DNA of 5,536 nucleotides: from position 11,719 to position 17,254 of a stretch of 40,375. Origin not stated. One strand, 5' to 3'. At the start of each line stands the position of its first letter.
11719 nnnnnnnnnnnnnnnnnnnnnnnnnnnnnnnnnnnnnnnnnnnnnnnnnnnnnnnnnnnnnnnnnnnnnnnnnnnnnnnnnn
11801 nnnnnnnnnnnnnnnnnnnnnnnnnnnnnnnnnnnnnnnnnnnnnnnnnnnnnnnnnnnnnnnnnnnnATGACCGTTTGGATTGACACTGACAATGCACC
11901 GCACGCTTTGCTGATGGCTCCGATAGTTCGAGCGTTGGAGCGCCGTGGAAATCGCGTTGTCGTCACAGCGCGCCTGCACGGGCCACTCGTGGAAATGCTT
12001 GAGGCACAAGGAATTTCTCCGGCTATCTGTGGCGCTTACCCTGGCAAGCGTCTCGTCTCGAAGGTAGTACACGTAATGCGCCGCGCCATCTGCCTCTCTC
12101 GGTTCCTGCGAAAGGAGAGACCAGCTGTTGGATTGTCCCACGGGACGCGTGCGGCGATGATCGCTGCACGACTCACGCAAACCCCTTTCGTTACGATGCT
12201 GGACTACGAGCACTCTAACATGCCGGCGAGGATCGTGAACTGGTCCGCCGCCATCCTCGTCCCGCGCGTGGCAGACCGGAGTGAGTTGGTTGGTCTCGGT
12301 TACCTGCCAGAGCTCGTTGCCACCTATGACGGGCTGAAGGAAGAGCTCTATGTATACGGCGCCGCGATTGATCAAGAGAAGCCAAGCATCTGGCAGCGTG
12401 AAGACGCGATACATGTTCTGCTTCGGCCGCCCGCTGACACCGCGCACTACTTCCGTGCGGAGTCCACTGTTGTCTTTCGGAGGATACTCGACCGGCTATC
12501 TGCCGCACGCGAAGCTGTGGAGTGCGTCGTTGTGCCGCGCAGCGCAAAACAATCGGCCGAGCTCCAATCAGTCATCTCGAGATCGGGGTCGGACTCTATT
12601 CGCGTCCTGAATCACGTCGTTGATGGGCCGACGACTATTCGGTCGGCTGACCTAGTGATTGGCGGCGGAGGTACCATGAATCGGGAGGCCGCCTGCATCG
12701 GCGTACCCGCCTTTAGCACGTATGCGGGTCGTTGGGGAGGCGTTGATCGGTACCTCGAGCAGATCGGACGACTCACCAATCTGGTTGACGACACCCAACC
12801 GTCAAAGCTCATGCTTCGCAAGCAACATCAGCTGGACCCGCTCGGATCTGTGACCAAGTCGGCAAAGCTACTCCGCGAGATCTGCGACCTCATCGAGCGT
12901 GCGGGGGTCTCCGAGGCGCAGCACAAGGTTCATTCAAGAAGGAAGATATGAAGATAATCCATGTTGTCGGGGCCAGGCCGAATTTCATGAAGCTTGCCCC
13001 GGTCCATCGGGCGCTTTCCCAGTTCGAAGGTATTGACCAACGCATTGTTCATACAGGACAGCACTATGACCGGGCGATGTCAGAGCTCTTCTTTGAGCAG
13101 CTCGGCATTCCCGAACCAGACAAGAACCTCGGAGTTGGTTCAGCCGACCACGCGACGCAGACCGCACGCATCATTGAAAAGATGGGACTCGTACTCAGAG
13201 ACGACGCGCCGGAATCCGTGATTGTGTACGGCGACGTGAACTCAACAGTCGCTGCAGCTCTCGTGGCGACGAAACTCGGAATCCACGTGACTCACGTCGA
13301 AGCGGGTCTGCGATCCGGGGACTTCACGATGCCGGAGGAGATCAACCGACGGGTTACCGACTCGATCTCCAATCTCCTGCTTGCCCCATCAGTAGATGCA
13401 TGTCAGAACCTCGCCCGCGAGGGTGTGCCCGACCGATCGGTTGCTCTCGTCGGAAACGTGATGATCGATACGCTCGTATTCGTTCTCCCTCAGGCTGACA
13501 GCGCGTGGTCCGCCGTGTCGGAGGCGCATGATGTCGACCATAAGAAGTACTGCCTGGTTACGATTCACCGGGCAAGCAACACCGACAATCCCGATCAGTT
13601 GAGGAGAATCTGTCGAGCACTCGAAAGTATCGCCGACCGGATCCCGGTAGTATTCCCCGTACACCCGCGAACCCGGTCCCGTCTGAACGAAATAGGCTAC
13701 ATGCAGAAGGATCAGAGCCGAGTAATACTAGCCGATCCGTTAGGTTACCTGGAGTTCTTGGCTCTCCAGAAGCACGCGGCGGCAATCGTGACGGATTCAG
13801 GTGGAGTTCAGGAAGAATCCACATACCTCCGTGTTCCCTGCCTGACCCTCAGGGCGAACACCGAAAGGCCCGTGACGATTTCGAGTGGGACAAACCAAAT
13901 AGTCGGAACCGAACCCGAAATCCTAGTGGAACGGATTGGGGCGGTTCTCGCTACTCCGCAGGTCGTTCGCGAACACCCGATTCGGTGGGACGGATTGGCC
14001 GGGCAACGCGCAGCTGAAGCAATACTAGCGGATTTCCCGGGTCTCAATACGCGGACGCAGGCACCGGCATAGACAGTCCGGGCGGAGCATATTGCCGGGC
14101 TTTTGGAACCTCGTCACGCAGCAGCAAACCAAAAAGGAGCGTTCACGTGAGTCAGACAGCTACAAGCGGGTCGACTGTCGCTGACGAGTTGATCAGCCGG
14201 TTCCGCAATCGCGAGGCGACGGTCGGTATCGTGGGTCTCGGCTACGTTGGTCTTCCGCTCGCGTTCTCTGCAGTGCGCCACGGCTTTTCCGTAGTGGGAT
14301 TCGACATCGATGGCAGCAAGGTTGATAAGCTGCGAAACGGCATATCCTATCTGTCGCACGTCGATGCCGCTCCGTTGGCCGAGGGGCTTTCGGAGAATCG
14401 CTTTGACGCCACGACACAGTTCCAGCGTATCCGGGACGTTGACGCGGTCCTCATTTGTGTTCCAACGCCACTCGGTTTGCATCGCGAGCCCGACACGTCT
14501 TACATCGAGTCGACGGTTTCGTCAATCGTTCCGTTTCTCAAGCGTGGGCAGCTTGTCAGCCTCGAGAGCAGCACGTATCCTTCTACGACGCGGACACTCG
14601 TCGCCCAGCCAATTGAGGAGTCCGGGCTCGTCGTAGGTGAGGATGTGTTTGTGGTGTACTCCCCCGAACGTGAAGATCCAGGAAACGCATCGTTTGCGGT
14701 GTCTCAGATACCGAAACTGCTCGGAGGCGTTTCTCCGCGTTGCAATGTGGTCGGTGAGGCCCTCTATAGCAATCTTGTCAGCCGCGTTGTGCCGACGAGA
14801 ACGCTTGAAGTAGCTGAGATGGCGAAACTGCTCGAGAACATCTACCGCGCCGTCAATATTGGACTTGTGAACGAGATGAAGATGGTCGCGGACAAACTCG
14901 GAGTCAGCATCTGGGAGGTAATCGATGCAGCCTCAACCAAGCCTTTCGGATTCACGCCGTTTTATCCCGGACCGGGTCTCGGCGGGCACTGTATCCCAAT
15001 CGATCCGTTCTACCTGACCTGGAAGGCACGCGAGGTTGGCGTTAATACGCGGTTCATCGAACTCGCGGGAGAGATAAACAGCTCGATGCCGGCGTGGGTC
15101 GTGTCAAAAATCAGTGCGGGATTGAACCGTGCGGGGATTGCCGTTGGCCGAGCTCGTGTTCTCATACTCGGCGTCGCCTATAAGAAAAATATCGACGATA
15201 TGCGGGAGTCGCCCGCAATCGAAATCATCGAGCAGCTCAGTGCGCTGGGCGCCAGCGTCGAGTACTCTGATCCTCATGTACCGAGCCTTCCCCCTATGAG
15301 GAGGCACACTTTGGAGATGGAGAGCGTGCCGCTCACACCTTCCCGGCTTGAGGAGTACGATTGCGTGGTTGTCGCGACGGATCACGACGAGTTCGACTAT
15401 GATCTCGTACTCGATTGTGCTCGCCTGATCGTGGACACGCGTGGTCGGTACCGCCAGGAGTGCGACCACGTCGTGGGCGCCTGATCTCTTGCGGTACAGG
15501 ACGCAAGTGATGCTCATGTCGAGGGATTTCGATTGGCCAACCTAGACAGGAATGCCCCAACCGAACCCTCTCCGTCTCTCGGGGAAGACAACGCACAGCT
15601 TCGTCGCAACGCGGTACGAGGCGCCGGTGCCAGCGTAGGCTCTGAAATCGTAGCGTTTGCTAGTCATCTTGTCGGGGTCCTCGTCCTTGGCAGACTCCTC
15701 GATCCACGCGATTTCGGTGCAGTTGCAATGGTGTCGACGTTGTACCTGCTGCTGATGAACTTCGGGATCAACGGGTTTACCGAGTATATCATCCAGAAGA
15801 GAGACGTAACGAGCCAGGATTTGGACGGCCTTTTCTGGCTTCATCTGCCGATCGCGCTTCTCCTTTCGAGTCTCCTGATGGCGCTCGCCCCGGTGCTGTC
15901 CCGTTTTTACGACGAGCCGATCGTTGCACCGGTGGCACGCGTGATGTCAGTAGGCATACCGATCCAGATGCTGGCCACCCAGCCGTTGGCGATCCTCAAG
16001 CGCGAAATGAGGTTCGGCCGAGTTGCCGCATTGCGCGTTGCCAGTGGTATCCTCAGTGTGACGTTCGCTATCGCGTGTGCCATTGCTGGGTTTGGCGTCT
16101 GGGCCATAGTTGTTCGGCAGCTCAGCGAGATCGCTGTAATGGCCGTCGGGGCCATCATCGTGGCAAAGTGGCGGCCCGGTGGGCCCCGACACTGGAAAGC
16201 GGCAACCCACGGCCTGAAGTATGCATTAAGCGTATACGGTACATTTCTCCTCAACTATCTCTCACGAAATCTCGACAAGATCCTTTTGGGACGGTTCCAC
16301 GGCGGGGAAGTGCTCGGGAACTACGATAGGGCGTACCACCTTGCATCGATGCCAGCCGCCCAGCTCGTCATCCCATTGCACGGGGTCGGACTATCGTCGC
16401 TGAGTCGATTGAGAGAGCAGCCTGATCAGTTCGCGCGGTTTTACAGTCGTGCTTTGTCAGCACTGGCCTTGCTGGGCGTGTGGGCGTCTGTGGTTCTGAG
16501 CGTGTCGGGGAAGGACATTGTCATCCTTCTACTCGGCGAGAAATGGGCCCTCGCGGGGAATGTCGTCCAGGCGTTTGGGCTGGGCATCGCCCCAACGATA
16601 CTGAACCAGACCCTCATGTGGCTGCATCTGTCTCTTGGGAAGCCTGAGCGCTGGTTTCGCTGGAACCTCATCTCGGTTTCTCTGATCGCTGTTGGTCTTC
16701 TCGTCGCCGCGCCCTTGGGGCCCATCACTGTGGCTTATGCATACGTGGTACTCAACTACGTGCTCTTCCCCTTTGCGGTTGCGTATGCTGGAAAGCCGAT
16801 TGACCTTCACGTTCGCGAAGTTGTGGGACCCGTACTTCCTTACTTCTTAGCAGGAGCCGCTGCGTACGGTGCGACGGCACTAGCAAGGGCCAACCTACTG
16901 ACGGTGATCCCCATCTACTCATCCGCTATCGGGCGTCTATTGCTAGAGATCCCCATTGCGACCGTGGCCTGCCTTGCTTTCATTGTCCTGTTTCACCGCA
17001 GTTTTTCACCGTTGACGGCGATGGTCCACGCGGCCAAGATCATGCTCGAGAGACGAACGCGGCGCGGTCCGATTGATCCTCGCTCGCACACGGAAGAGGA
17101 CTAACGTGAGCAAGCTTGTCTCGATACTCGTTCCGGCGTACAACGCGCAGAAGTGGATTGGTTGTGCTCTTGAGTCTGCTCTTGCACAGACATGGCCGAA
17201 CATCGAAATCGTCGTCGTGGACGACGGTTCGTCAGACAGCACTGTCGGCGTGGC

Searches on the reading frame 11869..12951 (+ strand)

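Call 6: search_protein_families(library=pfam, proteins=[window:11869-12951:+], max_evalue=0.00001)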
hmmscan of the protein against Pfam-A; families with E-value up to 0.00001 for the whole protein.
window:11869-12951:+ (360 aa): 1 family
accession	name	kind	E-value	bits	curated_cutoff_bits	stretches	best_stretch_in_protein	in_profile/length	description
PF04007.18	DUF354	-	2.8e-36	125.8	22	1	2-304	2-305/349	Protein of unknown function (DUF354)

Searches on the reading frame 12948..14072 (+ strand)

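Call 7: search_protein_families(library=pfam, proteins=[window:12948-14072:+], max_evalue=0.00001)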
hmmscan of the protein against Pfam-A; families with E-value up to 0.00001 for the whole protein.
window:12948-14072:+ (374 aa): 1 family
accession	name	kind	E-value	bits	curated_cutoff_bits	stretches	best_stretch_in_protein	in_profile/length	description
PF02350.25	Epimerase_2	-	1.3e-104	350.3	30.6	1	22-359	2-346/347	UDP-N-acetylglucosamine 2-epimerase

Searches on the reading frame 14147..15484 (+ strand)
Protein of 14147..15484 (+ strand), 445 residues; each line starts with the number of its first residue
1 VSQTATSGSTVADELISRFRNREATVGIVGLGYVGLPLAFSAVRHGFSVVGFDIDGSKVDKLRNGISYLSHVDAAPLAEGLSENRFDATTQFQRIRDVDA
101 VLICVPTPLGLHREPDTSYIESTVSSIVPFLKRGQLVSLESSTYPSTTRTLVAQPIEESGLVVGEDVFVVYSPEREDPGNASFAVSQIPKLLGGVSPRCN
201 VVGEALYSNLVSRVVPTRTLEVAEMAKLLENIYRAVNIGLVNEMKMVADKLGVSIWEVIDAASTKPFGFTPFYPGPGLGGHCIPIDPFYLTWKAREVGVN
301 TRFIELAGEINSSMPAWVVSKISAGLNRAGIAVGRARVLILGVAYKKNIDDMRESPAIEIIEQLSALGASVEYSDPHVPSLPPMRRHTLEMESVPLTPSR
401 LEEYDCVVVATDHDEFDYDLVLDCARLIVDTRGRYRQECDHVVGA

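Call 7: search_protein_families(library=pfam, proteins=[window:14147-15484:+], max_evalue=0.00001)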
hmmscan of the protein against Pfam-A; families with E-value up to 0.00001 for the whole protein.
window:14147-15484:+ (445 aa): 4 families
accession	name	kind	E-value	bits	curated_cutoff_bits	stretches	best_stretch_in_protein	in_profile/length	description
PF03721.20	UDPG_MGDP_dh_N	-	6.4e-38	130.6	27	1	25-201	2-181/187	UDP-glucose/GDP-mannose dehydrogenase family, NAD binding domain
PF00984.24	UDPG_MGDP_dh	-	9.2e-32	109.5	25.4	1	222-312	2-93/94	UDP-glucose/GDP-mannose dehydrogenase family, central domain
PF03720.21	UDPG_MGDP_dh_C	-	5e-24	85.1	30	1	339-435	1-101/103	UDP-glucose/GDP-mannose dehydrogenase family, UDP binding domain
PF03446.21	NAD_binding_2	-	1e-06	29.3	21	1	25-160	1-111/161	NAD binding domain of 6-phosphogluconate dehydrogenase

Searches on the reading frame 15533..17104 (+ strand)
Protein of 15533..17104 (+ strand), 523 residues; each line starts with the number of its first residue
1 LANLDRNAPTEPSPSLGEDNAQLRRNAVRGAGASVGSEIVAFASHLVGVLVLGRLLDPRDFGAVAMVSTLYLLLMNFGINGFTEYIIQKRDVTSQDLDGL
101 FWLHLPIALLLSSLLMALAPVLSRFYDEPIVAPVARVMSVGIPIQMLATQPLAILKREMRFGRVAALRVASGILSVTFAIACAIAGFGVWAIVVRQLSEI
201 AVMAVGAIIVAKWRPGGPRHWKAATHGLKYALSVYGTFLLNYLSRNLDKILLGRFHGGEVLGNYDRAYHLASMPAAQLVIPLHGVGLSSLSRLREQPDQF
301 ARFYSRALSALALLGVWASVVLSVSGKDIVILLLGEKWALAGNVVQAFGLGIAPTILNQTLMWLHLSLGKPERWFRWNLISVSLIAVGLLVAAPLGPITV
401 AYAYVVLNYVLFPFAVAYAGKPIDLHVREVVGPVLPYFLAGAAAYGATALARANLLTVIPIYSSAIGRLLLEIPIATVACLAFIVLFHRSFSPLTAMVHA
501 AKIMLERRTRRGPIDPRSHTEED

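Call 7: search_protein_families(library=pfam, proteins=[window:15533-17104:+], max_evalue=0.00001)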
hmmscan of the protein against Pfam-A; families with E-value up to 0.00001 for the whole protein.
window:15533-17104:+ (523 aa): 2 families
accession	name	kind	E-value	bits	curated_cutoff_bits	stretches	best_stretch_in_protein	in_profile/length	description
PF13440.11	Polysacc_synt_3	-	3.8e-67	227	23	1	51-339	1-289/293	Polysaccharide biosynthesis protein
PF01943.22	Polysacc_synt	-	2e-31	109.9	28.2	1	28-282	2-262/274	Polysaccharide biosynthesis protein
